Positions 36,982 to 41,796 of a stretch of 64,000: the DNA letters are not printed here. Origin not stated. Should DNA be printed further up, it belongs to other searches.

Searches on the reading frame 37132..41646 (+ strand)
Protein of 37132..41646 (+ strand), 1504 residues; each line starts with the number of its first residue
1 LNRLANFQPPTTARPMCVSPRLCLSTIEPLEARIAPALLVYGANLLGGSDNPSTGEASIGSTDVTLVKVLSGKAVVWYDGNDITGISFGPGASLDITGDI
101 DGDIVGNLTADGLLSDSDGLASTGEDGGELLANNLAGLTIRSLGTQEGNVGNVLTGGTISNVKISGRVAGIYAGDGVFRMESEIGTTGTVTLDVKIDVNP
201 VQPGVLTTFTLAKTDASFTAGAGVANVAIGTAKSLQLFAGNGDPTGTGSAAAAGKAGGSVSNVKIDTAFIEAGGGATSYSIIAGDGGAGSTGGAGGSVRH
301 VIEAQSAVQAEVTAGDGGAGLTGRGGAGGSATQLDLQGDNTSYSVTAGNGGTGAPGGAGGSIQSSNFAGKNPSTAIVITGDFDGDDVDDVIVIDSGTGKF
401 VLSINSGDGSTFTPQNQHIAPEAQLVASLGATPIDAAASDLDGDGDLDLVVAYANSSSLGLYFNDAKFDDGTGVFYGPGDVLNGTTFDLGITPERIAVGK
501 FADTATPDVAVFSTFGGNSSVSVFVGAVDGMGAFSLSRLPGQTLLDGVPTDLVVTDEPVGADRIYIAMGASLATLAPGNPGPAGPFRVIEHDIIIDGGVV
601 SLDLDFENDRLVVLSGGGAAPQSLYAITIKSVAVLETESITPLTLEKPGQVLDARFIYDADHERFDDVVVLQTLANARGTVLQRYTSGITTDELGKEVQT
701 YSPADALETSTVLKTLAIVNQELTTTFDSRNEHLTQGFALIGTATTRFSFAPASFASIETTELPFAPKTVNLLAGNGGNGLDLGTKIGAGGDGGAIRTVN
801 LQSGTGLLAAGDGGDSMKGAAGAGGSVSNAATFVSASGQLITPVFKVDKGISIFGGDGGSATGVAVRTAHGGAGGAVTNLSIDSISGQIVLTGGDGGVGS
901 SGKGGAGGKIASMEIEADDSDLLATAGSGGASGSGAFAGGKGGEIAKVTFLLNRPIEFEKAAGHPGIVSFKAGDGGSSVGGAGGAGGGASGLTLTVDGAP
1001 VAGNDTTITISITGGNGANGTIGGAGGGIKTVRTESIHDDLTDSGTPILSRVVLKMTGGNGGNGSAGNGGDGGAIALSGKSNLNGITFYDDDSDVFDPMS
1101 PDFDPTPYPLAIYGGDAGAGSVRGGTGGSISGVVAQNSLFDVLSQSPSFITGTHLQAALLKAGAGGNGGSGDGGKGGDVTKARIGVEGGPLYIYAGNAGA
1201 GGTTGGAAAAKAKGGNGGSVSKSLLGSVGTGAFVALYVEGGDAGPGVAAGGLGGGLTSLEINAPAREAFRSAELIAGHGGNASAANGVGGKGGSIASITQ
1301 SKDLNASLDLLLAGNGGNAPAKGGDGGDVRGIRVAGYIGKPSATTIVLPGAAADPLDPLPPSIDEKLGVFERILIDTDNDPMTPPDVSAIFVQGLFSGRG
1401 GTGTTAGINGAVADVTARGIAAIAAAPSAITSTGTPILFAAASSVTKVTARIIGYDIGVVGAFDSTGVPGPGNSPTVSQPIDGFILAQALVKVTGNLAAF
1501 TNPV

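Call 63: search_protein_families(library=pfam, proteins=[window:37132-41646:+], max_evalue=0.0001)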
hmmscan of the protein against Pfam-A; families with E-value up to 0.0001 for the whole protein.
window:37132-41646:+ (1504 aa): 1 family
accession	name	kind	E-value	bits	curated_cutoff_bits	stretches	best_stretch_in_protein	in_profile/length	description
PF13517.12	FG-GAP_3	-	6.1e-09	36.8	26.9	1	381-451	1-61/61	FG-GAP-like repeat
